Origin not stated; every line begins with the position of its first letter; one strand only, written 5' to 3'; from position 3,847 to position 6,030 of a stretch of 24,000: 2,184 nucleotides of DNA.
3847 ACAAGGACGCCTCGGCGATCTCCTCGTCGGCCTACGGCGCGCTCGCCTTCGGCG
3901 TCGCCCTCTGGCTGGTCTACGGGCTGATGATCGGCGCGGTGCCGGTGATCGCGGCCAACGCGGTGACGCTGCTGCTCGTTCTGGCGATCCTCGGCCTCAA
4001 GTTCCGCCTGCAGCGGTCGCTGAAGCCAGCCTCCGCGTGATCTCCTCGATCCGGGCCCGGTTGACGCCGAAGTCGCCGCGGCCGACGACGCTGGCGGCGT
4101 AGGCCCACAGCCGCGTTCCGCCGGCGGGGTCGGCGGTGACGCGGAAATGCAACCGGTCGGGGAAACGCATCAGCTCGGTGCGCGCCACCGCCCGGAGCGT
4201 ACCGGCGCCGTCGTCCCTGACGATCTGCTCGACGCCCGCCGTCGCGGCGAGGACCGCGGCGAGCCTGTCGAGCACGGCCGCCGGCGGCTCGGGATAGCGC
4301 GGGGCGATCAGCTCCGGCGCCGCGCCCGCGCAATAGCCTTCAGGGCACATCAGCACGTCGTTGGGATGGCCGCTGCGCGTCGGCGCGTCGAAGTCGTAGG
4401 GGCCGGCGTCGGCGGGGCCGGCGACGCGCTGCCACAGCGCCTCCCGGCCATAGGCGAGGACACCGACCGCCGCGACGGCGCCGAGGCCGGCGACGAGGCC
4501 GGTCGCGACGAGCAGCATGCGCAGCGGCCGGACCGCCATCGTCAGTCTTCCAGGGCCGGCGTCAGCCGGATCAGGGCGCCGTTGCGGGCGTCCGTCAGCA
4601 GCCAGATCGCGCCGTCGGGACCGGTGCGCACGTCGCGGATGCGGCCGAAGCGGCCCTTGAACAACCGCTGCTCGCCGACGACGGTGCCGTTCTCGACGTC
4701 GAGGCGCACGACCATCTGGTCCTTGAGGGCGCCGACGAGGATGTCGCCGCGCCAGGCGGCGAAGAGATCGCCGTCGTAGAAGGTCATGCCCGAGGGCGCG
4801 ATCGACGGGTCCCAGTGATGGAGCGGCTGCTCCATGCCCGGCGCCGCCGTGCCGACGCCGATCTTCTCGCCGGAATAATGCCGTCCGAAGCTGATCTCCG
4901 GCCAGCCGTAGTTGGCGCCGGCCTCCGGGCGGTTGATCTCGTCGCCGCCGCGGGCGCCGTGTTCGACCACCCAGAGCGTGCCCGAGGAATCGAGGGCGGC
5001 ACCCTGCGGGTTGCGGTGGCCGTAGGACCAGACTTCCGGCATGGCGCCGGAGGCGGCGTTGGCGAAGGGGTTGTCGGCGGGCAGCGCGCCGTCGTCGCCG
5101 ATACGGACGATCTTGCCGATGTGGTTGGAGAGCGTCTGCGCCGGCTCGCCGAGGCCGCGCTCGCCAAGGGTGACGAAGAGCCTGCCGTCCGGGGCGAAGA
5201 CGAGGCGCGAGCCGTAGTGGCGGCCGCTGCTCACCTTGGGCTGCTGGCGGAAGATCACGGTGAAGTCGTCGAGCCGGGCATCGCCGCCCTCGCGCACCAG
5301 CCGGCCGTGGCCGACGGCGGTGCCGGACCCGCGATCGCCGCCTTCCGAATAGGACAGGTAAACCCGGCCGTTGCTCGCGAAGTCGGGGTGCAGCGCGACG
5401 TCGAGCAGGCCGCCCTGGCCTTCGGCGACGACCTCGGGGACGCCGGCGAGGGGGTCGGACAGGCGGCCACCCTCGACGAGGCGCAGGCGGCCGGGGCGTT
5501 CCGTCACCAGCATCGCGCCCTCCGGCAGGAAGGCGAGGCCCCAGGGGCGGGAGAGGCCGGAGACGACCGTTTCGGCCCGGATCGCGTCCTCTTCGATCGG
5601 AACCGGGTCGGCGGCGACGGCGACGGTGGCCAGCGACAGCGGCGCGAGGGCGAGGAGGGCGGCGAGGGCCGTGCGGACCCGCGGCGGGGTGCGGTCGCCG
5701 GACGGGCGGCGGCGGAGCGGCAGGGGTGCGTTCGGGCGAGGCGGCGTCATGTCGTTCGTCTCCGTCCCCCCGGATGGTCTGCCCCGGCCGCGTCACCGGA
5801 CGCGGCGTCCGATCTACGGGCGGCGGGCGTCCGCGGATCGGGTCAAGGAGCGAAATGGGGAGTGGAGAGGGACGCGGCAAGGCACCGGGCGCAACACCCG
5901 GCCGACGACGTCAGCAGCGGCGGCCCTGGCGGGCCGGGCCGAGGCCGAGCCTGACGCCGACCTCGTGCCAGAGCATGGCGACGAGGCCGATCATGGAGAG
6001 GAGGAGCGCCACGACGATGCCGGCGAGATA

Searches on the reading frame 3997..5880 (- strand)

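Call 80: search_protein_families(library=pfam, proteins=[window:3997-5880:-])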
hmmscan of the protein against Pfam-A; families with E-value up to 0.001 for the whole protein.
window:3997-5880:- (627 aa): 1 family
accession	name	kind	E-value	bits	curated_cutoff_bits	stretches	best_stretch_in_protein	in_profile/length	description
PF07386.16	DUF1499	-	7e-15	55.9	22.6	1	525-618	25-114/114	Protein of unknown function (DUF1499)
